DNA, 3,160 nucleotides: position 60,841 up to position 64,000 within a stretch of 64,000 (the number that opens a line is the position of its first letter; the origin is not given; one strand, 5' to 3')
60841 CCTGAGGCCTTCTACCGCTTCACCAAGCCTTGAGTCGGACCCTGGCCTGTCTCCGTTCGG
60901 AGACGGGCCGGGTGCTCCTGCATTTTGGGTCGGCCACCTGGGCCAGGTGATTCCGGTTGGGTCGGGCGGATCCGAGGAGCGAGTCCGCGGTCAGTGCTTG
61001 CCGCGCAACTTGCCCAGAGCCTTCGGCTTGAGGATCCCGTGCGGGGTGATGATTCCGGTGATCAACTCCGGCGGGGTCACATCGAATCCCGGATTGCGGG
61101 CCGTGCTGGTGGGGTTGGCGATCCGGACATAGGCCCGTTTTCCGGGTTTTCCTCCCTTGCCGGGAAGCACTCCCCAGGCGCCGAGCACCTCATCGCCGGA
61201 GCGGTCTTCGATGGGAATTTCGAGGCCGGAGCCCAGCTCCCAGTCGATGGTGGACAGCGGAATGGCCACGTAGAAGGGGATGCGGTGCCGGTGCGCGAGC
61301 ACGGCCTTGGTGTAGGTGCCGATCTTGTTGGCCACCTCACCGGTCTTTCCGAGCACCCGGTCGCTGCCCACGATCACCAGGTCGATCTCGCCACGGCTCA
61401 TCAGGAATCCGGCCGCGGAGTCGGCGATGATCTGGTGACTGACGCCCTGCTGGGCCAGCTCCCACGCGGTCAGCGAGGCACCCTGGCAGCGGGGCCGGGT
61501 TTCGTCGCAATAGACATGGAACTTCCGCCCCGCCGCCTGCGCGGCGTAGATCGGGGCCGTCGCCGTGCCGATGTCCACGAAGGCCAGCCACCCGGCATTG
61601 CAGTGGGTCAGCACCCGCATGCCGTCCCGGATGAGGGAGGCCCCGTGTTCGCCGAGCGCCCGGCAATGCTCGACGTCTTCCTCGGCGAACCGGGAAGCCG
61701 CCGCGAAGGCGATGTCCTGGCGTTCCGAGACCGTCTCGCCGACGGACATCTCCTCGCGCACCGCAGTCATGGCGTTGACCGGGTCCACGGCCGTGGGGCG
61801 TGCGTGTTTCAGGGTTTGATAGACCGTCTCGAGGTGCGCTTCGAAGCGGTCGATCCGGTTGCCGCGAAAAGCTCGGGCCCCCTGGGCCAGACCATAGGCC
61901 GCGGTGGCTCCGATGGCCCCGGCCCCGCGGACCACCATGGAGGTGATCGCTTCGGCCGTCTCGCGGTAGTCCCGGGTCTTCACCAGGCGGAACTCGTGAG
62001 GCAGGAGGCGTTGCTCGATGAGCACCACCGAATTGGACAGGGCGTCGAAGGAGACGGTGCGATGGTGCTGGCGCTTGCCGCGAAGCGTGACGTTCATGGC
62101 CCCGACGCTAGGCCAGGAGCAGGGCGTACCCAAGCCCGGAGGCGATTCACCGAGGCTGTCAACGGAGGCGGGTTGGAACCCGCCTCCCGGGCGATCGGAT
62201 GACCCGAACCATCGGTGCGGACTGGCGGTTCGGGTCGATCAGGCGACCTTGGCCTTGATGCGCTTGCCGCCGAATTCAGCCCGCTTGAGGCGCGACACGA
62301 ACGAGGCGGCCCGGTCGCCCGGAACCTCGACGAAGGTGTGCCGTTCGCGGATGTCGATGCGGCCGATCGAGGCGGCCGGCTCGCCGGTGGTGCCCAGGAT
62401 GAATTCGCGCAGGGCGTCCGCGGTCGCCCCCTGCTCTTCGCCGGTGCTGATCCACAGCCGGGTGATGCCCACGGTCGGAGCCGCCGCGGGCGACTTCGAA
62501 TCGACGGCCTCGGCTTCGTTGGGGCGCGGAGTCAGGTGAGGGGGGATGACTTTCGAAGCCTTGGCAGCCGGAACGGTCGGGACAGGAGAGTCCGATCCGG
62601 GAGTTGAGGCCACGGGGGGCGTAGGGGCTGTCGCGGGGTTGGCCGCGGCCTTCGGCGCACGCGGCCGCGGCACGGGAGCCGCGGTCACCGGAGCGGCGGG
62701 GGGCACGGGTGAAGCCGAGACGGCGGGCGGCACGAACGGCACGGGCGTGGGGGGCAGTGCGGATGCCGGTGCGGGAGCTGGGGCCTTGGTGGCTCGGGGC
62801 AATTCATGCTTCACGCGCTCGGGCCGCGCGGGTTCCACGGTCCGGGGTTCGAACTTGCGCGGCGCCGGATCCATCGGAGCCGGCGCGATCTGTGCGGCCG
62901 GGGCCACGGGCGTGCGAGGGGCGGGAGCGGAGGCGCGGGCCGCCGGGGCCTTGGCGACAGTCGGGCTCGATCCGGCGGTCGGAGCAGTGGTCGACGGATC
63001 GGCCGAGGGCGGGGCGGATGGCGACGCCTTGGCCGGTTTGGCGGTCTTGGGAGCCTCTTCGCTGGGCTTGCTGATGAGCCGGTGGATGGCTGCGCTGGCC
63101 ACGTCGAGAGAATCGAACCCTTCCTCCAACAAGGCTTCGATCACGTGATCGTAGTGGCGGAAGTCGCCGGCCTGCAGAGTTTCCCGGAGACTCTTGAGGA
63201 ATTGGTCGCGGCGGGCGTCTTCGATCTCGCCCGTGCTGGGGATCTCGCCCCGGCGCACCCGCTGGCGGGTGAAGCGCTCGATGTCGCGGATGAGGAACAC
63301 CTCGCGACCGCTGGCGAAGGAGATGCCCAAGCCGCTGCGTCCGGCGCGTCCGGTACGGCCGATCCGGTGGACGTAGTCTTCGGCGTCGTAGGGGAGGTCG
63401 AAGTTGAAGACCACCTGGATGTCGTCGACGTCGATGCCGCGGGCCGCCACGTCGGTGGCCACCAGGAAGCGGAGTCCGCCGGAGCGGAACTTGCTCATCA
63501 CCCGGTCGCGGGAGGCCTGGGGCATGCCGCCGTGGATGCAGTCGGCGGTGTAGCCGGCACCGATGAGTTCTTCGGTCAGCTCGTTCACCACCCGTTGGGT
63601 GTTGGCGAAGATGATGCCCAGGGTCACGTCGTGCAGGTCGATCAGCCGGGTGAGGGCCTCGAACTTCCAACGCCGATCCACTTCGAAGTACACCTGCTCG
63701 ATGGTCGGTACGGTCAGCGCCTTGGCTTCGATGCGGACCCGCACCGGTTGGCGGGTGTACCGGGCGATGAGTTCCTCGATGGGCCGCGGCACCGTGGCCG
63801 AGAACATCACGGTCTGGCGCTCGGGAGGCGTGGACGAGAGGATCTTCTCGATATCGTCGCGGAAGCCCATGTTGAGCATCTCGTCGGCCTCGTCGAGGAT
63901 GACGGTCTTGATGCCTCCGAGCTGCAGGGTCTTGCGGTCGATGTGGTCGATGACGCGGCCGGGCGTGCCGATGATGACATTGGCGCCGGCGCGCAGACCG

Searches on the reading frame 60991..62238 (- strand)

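Call 63: search_protein_families(library=ncbifam, proteins=[window:60991-62238:-], max_evalue=0.05)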
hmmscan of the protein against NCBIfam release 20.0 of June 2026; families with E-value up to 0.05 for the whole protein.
window:60991-62238:- (415 aa): 8 families
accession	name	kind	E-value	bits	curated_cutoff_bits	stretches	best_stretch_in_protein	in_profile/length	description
NF004326.0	PRK05720.1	subfamily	7.1e-123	409.9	271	1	58-410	9-347/358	s-methyl-5-thioribose-1-phosphate isomerase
TIGR00512.1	salvage_mtnA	equivalog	9.6e-113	376.5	279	1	68-404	7-334/335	S-methyl-5-thioribose-1-phosphate isomerase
TIGR00524.1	eIF-2B_rel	subfamily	1.6e-96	323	185.85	1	89-405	2-303/303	S-methyl-5-thioribose-1-phosphate isomerase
NF004700.0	PRK06036.1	equivalog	6.1e-90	301.7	528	1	60-406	2-331/339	S-methyl-5-thioribose-1-phosphate isomerase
NF004436.0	PRK05772.1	equivalog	3.6e-71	240.3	521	1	68-405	23-351/363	S-methyl-5-thioribose-1-phosphate isomerase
TIGR00511.1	ribulose_e2b2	equivalog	1.4e-52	178.9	314.1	1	92-408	3-291/301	ribose 1,5-bisphosphate isomerase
NF006210.0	PRK08335.1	equivalog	4.3e-21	75.4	339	1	141-328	46-220/275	translation initiation factor IF-2B subunit alpha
NF004994.0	PRK06372.1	equivalog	2.3e-10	40.3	249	1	241-324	111-190/253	translation initiation factor IF-2B subunit delta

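Call 83: search_protein_families(library=pfam, proteins=[window:60991-62238:-], max_evalue=0.01)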
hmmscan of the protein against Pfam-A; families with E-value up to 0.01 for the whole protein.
window:60991-62238:- (415 aa): 1 family
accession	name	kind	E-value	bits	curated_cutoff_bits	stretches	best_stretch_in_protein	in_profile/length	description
PF01008.23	IF-2B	-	2.4e-73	247.2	22.4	1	103-405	2-280/280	Initiation factor 2 subunit family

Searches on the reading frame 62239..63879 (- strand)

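Call 6: search_protein_families(library=pfam, proteins=[window:62239-63879:-], max_evalue=0.01)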
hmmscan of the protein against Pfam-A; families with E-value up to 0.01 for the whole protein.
window:62239-63879:- (546 aa): 4 families
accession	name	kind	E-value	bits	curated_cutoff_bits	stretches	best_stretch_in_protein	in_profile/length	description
PF00271.37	Helicase_C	-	3.4e-31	108.2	23.5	1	72-180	2-110/110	Helicase conserved C-terminal domain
PF03880.21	DbpA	-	1e-14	54.8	25.6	1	474-544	1-71/72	DbpA RNA binding domain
PF25399.1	DeaD_dimer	-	7.4e-09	36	23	1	214-267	1-55/67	RNA helicase DeaD dimerization domain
PF00270.35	DEAD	-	7.3e-06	26.2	26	1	1-36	129-166/167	DEAD/DEAH box helicase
